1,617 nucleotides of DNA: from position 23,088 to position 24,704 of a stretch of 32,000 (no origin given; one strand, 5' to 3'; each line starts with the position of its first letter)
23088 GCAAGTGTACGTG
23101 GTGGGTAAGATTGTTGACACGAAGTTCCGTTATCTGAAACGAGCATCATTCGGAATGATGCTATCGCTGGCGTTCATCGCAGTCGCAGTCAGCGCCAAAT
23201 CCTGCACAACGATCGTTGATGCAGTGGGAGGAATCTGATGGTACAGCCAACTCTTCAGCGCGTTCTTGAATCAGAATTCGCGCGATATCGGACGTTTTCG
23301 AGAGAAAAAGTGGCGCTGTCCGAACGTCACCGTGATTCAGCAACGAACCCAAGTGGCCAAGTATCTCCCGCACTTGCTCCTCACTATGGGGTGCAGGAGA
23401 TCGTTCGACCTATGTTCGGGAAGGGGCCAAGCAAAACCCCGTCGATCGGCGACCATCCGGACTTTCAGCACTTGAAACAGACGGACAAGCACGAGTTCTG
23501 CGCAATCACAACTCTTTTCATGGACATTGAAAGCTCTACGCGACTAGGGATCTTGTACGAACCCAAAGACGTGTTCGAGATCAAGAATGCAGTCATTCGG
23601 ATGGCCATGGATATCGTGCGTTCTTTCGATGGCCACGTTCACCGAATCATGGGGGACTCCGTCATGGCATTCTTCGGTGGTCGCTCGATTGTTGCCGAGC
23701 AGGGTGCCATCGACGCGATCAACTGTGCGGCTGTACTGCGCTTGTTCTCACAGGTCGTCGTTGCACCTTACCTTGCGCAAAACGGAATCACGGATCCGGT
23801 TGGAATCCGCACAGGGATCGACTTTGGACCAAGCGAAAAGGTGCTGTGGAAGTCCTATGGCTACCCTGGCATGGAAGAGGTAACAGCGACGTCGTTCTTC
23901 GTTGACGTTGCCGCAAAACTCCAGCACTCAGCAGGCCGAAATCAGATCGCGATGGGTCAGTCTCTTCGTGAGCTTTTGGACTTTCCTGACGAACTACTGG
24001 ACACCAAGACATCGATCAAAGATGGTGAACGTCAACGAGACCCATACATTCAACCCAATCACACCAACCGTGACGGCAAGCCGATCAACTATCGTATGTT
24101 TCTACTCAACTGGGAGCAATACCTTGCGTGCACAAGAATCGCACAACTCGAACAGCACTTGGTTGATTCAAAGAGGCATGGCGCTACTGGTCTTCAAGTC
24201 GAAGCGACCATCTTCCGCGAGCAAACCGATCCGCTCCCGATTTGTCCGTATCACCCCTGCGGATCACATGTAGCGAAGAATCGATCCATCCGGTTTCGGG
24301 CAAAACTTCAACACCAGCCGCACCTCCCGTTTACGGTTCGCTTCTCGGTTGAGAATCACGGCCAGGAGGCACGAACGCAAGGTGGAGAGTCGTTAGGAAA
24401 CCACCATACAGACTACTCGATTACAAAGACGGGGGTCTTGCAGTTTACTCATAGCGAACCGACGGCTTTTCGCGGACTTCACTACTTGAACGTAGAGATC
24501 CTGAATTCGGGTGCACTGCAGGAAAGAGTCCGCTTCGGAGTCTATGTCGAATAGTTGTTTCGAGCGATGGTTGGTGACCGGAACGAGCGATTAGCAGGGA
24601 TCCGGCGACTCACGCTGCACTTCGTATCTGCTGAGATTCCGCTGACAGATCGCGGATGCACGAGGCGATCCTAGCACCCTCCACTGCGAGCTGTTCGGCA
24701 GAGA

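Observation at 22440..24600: Lower-GC islet with an overlapping TM-effector / class III cyclase pair: Pycsar-like module with atypical architecture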

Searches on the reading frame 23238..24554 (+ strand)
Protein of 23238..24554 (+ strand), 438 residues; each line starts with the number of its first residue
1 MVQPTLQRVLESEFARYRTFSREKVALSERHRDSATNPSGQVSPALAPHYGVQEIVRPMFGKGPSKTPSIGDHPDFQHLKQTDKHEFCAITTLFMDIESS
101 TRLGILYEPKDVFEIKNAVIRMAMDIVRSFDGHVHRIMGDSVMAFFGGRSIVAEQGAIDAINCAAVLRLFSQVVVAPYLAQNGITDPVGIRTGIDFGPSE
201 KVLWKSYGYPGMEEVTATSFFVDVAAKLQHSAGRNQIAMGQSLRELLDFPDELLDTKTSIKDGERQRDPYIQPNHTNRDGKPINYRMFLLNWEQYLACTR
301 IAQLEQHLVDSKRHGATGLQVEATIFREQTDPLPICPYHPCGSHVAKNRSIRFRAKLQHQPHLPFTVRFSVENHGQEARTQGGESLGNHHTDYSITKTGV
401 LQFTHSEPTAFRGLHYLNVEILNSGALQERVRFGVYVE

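Call 3: search_protein_families(library=pfam, proteins=[window:23238-24554:+], max_evalue=1)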
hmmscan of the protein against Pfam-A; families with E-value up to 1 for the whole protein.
window:23238-24554:+ (438 aa): 2 families
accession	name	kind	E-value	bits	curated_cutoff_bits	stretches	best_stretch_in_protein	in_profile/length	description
PF18134.7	AGS_C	-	2e-10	41.2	26.7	1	319-437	19-128/129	Adenylyl/Guanylyl and SMODS C-terminal sensor domain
PF00211.25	Guanylate_cyc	-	0.00051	20.1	21.9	1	86-248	5-156/183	Adenylate and Guanylate cyclase catalytic domain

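Call 4: search_protein_families(library=padloc, proteins=[window:23238-24554:+], max_evalue=1)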
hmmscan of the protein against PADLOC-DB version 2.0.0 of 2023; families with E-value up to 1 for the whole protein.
window:23238-24554:+ (438 aa): 16 families
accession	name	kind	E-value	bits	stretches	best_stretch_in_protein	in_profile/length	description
PDLC00764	PycC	-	5.2e-126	419.2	1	22-437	26-448/449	Pycsar cyclase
PDLC02370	PycC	-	2.8e-102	340.6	1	34-389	32-336/340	-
PDLC00761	PycC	-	1.1e-62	210.3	1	60-437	75-437/438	Pycsar cyclase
PDLC00767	PycC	-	6.2e-53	178.3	1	59-304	62-300/337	Pycsar cyclase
PDLC02367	PycC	-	1.3e-13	48.9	1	73-243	27-188/226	-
PDLC02369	PycC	-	8.8e-12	43.1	1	77-247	35-191/248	-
PDLC00766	PycC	-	1.4e-07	29.2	1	74-198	28-149/232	Pycsar cyclase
PDLC00799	Cyclase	-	1.9e-07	28.1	1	311-433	327-438/449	oligonucleotide-cyclase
PDLC00734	PycC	-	2.3e-07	28.3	1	93-198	193-293/374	Pycsar cyclase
PDLC00793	Cyclase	-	2.9e-06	24.7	1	317-426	349-449/462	oligonucleotide-cyclase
PDLC00778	Cyclase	-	3.2e-05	20.9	1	339-429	362-445/455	oligonucleotide-cyclase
PDLC00763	PycC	-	3.3e-05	21.4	1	74-209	38-163/268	Pycsar cyclase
PDLC00770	Cyclase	-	7.9e-05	19.7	1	342-428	419-498/509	oligonucleotide-cyclase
PDLC02366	PycC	-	0.00014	19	1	119-246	309-432/486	-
PDLC00765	PycC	-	0.00026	18.2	1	92-247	260-412/477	Pycsar cyclase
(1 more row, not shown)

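Call 5: search_protein_families(library=ncbifam, proteins=[window:23238-24554:+], max_evalue=1)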
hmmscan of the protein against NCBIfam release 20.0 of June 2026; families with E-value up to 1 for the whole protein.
window:23238-24554:+ (438 aa): 0 families

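Call 10: search_solved_structures(query=window:23238-24554:+, max_evalue=1, show_alignments=3)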
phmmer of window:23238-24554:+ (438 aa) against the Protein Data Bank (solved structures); distinct sequences matched with E-value up to 1: 13.
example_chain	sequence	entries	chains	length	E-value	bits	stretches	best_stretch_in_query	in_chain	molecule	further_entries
8jsf_A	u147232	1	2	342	4e-27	98.4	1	68-296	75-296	cytidylate cyclase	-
3r5g_A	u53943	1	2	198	2.5e-08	36.5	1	90-239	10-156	CyaB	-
1wc0_A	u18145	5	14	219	3.2e-05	26.2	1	88-252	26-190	ADENYLATE CYCLASE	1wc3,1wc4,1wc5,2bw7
1wc1_A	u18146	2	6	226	3.5e-05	26.1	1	88-252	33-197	ADENYLATE CYCLASE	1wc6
7r65_A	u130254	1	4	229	0.00012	24.3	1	67-234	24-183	Adenylate/guanylate cyclase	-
2w01_A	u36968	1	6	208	0.0039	19.4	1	90-193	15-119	ADENYLATE CYCLASE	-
6fht_A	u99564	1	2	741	0.016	17.3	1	90-175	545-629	Bacteriophytochrome,Adenylate cyclase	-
4wp3_A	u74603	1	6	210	0.11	14.6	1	89-147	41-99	Ma1120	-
4wp8_A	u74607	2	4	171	0.15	14.1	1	90-147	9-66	Ma1120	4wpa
4wp9_A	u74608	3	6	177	0.16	14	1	90-147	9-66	Ma1120 | Cyclase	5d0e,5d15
5d0g_A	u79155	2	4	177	0.16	14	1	90-147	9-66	Cyclase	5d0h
9ard_A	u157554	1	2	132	0.29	13.2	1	338-437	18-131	Cytidylate cyclase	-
8jsz_A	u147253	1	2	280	0.35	12.9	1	89-182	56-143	uridylate cyclase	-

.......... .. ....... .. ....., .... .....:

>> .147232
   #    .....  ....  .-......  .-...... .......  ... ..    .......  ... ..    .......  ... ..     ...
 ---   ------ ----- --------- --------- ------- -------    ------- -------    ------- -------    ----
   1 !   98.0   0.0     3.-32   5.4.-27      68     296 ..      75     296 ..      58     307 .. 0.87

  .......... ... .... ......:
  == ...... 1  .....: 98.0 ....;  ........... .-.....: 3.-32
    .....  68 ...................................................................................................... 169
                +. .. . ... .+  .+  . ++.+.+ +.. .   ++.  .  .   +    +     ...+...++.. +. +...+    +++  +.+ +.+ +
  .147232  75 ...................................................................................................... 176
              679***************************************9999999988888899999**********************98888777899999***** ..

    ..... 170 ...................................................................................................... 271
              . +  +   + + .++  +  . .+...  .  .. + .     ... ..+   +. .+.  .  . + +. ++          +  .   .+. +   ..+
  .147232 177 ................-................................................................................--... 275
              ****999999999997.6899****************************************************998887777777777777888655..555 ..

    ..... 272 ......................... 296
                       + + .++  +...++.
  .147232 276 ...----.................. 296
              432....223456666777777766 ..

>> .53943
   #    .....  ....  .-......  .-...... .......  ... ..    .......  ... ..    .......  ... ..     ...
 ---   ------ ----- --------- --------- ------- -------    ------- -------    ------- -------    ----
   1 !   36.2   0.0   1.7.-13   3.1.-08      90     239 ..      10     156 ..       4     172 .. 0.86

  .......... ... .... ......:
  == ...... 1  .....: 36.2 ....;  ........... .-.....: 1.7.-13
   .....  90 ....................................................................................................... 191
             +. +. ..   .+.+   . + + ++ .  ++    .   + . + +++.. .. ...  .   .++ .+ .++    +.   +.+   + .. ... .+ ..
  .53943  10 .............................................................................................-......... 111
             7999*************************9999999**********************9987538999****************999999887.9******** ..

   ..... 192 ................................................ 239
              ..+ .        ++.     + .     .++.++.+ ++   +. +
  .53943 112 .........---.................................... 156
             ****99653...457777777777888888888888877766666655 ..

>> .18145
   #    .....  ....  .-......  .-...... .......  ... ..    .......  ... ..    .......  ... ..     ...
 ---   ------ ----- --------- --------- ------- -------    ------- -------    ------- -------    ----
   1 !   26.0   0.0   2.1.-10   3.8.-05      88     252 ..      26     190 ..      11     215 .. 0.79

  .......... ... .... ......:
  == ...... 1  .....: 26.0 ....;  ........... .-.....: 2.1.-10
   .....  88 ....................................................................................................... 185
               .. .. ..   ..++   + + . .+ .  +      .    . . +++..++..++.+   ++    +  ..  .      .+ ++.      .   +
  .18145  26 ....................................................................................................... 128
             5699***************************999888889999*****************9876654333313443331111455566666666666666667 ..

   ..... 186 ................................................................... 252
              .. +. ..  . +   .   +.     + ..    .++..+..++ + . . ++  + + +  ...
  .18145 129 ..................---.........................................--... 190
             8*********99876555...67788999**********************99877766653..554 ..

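Call 12: find_related_loci(query=window:23238-24554:+, collection=genome_contigs, flank=6000)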
Query window:23238-24554:+ (438 aa) in genome_contigs; peptide patterns used: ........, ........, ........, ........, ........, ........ (x = any residue, [..] = any of these).
47 stretches matched a pattern; 3 encode a relative of the query (tblastn E <= 1e-3); 3 distinct loci.
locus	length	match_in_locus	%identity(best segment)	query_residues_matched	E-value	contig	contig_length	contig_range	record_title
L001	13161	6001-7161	51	46-438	6e-127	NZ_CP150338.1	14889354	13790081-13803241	Sorangium sp. So ce388 chromosome, complete genome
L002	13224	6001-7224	48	27-438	9e-129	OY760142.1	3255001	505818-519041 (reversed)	MAG: Nitrospirota bacterium isolate 41fe4016-ed88-40a2-aca4-2b8d86c50af7 genome assembly, chromosome: 1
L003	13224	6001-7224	50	27-438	8e-138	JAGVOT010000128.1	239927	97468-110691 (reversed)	MAG: Nitrospirae bacterium isolate DeMMO3_8 c_000000045633, whole genome shotgun sequence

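Call 20: find_homologous_proteins(query=window:23238-24554:+, max_evalue=0.00001)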
Query window:23238-24554:+ (438 aa): 470 proteins with E <= 0.00001 among 3587 candidates; the best 120 are listed.
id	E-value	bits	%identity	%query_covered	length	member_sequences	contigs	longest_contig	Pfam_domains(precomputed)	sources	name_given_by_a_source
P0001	0.0e+0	1010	100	100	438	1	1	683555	PF18134.8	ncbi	-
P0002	7.0e-136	472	51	100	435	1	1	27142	PF18134.8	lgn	-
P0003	1.3e-134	467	52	95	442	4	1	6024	PF18134.8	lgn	-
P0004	1.7e-134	467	51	99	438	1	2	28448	PF00211.26,PF18134.8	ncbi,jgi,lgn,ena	-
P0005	4.0e-132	459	50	95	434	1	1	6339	PF18134.8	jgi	jgi:adenylate cyclase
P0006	4.9e-131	456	53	90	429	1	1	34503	PF00211.26,PF18134.8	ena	-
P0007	1.5e-130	454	50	94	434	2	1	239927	PF18134.8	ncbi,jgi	jgi:class 3 adenylate cyclase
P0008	5.0e-130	452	53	90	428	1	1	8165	PF00211.26,PF18134.8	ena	-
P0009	1.8e-129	450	51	97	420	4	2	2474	PF00211.26,PF18134.8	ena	-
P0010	5.0e-129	449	48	99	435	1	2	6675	PF00211.26,PF18134.8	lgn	-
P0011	7.1e-129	449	50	94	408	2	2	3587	PF18134.8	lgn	-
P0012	1.4e-128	448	49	100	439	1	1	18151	PF00211.26,PF18134.8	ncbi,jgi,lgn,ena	-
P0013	2.3e-128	447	51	90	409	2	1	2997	PF18134.8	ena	-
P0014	2.7e-128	447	50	100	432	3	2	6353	PF00211.26,PF18134.8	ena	-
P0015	4.5e-128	446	51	90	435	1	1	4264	PF18134.8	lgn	-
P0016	1.6e-127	444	52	91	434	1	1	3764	PF00211.26,PF18134.8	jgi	jgi:class 3 adenylate cyclase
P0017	1.6e-127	444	52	90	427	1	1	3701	PF00211.26,PF18134.8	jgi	jgi:adenylate cyclase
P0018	3.2e-127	443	50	94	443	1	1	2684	PF00211.26,PF18134.8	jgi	jgi:adenylate cyclase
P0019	3.7e-127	443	48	98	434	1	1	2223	PF18134.8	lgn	-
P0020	3.4e-126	440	50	90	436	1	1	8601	PF18134.8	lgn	-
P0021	4.0e-126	439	52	89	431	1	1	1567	PF00211.26,PF18134.8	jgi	jgi:adenylate cyclase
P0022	4.3e-126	439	48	94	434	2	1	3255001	PF18134.8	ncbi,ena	-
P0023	4.8e-126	439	52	90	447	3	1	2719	PF00211.26,PF18134.8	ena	-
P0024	2.5e-125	437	48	100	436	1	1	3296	PF18134.8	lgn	-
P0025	4.8e-125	436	47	96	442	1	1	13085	PF18134.8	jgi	jgi:adenylate cyclase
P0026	5.5e-125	436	48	97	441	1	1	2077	PF00211.26,PF18134.8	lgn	-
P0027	5.6e-125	436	47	100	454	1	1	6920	PF18134.8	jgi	jgi:adenylate cyclase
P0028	1.8e-124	434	47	99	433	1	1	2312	PF18134.8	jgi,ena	-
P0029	6.3e-124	432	51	97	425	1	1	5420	PF18134.8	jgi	jgi:class 3 adenylate cyclase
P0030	6.5e-124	432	50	90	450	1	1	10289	PF18134.8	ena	-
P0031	8.9e-124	432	50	98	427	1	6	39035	PF18134.8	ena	-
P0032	1.4e-123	431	51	96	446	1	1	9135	PF00211.26,PF18134.8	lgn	-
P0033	1.6e-123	431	52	90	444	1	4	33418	PF00211.26,PF18134.8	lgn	-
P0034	3.8e-123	430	45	99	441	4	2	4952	PF18134.8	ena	-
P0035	4.2e-123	430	49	91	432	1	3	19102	PF00211.26,PF18134.8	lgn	-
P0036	9.4e-123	428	51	89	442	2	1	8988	PF00211.26,PF18134.8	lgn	-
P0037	2.0e-122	427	48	90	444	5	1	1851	PF18134.8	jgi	jgi:adenylate cyclase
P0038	8.0e-122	425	46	99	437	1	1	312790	PF18134.8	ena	-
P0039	1.5e-121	424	50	94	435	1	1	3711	PF18134.8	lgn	-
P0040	1.5e-121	424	49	91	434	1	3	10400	PF18134.8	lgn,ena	-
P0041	3.6e-121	423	46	100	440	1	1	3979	PF00211.26,PF18134.8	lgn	-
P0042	5.4e-121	423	52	90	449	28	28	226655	PF00211.26,PF18134.8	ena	-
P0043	2.7e-120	420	50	95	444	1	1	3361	PF00211.26,PF18134.8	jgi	jgi:class 3 adenylate cyclase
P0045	3.3e-120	420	52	88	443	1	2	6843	PF18134.8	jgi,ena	-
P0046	4.6e-120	419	52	90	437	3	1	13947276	PF00211.26,PF18134.8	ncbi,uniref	ncbi:nucleotide-binding domain-containing protein [Sorangium sp. So ce124]|uniref:nucleotide-binding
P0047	1.2e-119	418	45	99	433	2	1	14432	PF00211.26,PF18134.8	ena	-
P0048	1.4e-119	418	45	99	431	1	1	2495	PF00211.26,PF18134.8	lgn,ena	-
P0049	3.6e-119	417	45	98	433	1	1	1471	PF18134.8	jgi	jgi:adenylate cyclase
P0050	4.8e-119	416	50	91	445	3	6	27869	PF18134.8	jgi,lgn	-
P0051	8.3e-119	415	44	99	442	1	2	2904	PF18134.8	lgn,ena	-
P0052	1.0e-118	415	47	89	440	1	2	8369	PF18134.8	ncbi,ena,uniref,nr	ncbi:adenylate/guanylate cyclase domain-containing protein [Crocosphaera sp.]|uniref:nucleotide-bind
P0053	1.4e-118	415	47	100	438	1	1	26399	PF18134.8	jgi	jgi:adenylate cyclase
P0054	2.6e-118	414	50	90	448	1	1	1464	PF18134.8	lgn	-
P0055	5.5e-118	413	50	90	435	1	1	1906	PF18134.8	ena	-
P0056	6.6e-118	412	49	95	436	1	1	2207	PF00211.26,PF18134.8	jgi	jgi:adenylate cyclase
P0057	1.7e-117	411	45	100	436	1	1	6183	PF18134.8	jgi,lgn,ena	-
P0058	2.8e-117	410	48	90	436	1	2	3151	PF18134.8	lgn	-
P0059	5.7e-117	409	50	88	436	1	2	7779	PF18134.8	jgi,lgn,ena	jgi:class 3 adenylate cyclase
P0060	8.5e-117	409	46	99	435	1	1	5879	PF18134.8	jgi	jgi:adenylate cyclase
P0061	9.7e-117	409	52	88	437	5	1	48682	PF18134.8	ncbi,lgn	-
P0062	2.1e-116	407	46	98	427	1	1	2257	PF00211.26,PF18134.8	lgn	-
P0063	3.1e-116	407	49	88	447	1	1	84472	PF18134.8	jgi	jgi:adenylate cyclase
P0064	3.5e-116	407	45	99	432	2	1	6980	PF18134.8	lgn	-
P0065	5.2e-116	406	46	96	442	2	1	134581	PF18134.8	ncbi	-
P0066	1.8e-115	404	48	90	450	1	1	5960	PF18134.8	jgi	jgi:adenylate cyclase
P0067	2.3e-115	404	51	88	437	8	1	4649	PF18134.8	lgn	-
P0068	3.5e-115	403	49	95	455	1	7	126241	PF18134.8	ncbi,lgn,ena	-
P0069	3.7e-115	403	46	99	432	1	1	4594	PF18134.8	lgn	-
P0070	5.0e-115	403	49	88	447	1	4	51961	PF00211.26,PF18134.8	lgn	-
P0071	6.1e-115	403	48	90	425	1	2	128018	PF18134.8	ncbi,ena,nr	ncbi:MAG TPA: adenylate/guanylate cyclase domain-containing protein [Anaerohalosphaeraceae bacterium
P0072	9.5e-115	402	45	100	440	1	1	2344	PF18134.8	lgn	-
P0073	1.1e-114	402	46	97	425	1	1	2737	PF00211.26,PF18134.8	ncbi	-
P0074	1.2e-114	402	49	89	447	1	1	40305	PF18134.8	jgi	jgi:class 3 adenylate cyclase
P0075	1.2e-114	402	47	89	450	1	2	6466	PF18134.8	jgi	jgi:adenylate cyclase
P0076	1.2e-114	402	49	90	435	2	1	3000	PF18134.8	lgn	-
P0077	1.4e-114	401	46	99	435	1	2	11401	PF00211.26,PF18134.8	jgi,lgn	jgi:adenylate cyclase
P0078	1.9e-114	401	48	89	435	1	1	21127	PF00211.26,PF18134.8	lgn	-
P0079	2.8e-114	400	46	91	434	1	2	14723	PF00211.26,PF18134.8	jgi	-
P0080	3.7e-114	400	47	91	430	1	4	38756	PF18134.8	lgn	-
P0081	6.2e-114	399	47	99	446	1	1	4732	PF18134.8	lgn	-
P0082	1.1e-113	399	48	94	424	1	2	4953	PF18134.8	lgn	-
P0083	1.7e-113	398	47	99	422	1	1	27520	PF18134.8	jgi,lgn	jgi:class 3 adenylate cyclase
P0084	2.0e-113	398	48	90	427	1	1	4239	PF00211.26,PF18134.8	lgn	-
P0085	2.4e-113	397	48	90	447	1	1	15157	PF18134.8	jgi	jgi:class 3 adenylate cyclase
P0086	3.7e-113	397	46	99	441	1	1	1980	PF18134.8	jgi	jgi:adenylate cyclase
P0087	3.8e-113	397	48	90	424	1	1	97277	PF18134.8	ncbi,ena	-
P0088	4.3e-113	397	47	90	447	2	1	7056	PF18134.8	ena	-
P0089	5.1e-113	396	49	88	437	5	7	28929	PF18134.8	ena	-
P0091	8.1e-113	396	49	90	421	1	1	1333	PF18134.8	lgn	-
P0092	8.6e-113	396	48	90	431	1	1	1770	PF18134.8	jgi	jgi:adenylate cyclase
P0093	9.2e-113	395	45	99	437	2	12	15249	PF18134.8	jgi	jgi:adenylate cyclase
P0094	1.5e-112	395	49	89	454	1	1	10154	PF00211.26,PF18134.8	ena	-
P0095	2.4e-112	394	49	93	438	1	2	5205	PF18134.8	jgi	jgi:adenylate cyclase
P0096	2.5e-112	394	46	100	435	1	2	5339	PF18134.8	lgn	-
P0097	3.7e-112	393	47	99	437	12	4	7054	PF18134.8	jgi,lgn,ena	-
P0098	4.1e-112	393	46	100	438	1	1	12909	PF18134.8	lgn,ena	-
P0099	4.2e-112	393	50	87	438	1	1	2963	PF00211.26,PF18134.8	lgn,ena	-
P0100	4.6e-112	393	44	99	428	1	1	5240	PF00211.26,PF18134.8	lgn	-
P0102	1.1e-111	392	49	90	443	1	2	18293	PF18134.8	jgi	jgi:class 3 adenylate cyclase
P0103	1.9e-111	391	48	88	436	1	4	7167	PF18134.8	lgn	-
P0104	2.0e-111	391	43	99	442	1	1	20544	PF18134.8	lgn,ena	-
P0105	2.6e-111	391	46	92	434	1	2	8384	PF18134.8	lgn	-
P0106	8.6e-111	389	47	94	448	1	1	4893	PF18134.8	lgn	-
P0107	1.0e-110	389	46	99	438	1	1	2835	PF18134.8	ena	-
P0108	1.2e-110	389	47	90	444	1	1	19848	PF18134.8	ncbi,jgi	-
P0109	4.7e-110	387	45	99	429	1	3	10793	PF00211.26,PF18134.8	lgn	-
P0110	4.9e-110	386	44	98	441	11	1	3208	PF18134.8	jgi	jgi:adenylate cyclase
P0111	7.9e-110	386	48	90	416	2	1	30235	PF18134.8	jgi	jgi:class 3 adenylate cyclase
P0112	9.1e-110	386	46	100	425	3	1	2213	PF18134.8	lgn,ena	-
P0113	2.1e-109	384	46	90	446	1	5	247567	PF18134.8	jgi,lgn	-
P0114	2.8e-109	384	44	99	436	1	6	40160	PF18134.8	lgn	-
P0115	1.6e-108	382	45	99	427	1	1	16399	PF00211.26,PF18134.8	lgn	-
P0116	1.7e-108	381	44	99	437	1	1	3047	PF00211.26,PF18134.8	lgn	-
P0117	3.2e-108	381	49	90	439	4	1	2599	PF00211.26,PF18134.8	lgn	-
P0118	3.2e-108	380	47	90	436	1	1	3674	PF18134.8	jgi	-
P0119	4.2e-108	380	46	89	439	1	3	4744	PF18134.8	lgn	-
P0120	4.8e-108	380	44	100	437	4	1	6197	PF18134.8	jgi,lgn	-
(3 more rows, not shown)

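Call 23: find_encoding_contigs(protein=P0001, flank=10000, max_places=3)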
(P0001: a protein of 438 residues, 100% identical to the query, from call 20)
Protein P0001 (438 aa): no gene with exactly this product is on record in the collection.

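Call 46: find_related_loci(query=A1, collection=metagenome_contigs, flank=3000)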
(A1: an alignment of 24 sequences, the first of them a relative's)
Query A1 (438 aa) in metagenome_contigs; peptide patterns used: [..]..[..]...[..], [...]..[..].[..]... (x = any residue, [..] = any of these).
600 stretches matched a pattern (row limit reached: there are more); 201 encode a relative of the query (tblastn E <= 1e-3); the best 80 are kept; 80 distinct loci.
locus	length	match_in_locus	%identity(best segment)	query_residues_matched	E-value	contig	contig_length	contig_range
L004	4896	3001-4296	51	4-438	7e-139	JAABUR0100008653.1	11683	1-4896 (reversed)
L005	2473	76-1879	53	46-438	7e-141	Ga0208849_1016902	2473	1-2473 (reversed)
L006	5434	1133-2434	49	2-437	4e-131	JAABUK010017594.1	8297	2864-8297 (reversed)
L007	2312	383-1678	47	5-438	6e-139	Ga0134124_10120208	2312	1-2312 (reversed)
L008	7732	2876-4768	49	39-438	1e-128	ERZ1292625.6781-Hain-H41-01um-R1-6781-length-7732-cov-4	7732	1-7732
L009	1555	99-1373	47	10-437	8e-138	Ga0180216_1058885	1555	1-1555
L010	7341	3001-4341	46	4-438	2e-125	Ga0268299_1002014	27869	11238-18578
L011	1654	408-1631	49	21-438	2e-129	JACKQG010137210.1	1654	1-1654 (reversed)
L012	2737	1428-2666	46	13-438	5e-125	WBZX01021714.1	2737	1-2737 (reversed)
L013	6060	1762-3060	44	2-437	3e-111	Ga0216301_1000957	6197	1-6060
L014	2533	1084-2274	47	45-438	6e-114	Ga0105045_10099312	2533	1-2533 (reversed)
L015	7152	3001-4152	52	52-438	7e-122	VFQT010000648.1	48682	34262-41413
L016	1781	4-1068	47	78-438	2e-114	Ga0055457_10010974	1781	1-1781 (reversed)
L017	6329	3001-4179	43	46-437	3e-102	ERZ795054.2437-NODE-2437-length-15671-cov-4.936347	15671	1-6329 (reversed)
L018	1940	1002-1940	48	46-365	2e-100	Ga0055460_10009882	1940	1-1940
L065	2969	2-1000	31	94-421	2e-44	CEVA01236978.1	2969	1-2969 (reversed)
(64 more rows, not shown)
